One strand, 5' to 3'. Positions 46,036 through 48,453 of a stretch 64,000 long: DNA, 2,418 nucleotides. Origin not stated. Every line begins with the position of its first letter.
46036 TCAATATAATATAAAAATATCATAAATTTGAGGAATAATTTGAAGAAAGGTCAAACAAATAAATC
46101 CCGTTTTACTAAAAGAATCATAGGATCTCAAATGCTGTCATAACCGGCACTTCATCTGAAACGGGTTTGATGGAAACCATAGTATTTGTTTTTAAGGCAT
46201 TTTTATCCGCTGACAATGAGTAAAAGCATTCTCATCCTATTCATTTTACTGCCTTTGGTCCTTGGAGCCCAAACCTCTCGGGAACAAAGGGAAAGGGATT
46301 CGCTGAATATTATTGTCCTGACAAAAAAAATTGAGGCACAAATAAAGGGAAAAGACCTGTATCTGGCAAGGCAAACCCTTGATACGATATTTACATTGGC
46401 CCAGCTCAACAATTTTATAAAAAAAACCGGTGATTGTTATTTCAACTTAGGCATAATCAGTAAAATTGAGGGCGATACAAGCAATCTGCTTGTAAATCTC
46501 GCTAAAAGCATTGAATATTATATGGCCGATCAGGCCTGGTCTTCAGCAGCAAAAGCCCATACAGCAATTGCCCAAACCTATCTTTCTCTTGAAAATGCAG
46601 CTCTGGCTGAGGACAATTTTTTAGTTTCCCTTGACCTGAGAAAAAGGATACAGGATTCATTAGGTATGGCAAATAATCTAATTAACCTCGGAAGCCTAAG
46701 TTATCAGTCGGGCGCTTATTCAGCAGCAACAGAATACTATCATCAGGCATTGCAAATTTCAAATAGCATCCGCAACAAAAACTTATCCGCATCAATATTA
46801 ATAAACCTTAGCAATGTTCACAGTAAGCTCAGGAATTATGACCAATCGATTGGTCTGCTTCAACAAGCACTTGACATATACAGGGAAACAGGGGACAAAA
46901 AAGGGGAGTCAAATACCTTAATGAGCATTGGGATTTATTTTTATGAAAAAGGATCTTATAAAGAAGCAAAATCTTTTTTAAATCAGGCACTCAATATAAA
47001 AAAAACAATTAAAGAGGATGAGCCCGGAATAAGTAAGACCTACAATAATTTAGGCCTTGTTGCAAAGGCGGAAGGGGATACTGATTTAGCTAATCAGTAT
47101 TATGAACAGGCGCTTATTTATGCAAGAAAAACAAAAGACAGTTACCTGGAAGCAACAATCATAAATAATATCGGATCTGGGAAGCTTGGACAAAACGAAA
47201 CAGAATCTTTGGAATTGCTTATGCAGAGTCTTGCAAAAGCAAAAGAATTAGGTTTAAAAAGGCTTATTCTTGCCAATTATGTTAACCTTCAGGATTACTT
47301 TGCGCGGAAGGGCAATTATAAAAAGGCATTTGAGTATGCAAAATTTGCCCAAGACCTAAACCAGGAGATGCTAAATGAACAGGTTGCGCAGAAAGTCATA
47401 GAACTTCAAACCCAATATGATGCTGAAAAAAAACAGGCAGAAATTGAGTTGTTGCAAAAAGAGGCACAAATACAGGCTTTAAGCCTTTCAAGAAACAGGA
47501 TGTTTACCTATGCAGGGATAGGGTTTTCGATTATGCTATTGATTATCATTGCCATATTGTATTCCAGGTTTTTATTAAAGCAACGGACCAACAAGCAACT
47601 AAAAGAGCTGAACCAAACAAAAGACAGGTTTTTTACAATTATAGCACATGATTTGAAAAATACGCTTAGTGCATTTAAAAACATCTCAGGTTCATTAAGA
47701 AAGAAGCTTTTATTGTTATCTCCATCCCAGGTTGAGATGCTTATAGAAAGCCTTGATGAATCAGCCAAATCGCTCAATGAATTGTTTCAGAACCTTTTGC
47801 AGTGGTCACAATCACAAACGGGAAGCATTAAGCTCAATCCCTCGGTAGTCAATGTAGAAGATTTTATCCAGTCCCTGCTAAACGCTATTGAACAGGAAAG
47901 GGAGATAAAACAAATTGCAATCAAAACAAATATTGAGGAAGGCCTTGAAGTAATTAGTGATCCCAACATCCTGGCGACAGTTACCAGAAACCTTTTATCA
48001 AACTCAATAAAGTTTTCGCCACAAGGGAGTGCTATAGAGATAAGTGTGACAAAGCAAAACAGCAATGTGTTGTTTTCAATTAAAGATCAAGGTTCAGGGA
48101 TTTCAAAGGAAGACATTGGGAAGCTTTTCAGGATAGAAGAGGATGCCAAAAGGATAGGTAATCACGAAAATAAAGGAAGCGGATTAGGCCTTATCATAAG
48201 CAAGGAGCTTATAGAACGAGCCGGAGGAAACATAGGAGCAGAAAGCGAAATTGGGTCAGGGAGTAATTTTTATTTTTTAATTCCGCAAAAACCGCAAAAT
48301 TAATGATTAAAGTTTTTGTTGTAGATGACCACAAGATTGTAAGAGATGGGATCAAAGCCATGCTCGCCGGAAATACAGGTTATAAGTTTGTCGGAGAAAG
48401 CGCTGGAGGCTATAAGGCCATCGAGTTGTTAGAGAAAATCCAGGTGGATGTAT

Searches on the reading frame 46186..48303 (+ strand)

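Call 87: search_protein_families(library=pfam, proteins=[window:46186-48303:+], max_evalue=0.00001)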
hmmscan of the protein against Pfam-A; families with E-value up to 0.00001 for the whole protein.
window:46186-48303:+ (705 aa): 9 families
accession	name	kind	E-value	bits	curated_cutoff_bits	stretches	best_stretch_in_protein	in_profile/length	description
PF13424.12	TPR_12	-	1.8e-30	105.4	30.1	3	201-273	2-76/77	Tetratricopeptide repeat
PF02518.31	HATPase_c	-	2.6e-21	76.6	26.4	1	592-702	2-110/111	Histidine kinase-, DNA gyrase B-, and HSP90-like ATPase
PF07719.23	TPR_2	-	4.9e-16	57.9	27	0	203-233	2-32/34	Tetratricopeptide repeat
PF13374.12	TPR_10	-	9.2e-16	57.7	27.5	0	202-235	2-35/42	Tetratricopeptide repeat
PF00515.34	TPR_1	-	1e-11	44.5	27.8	0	165-191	4-30/34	Tetratricopeptide repeat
PF13181.12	TPR_8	-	2e-10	40.4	25.7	0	284-310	2-28/34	Tetratricopeptide repeat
PF13176.12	TPR_7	-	5.6e-10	38.9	27.9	0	205-238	2-35/36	Tetratricopeptide repeat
PF00512.31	HisKA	-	4.6e-07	30.2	26.9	1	479-546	2-66/66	His Kinase A (phospho-acceptor) domain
PF17874.7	TPR_MalT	-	7.4e-06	25.9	45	1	112-381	30-299/336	MalT-like TPR region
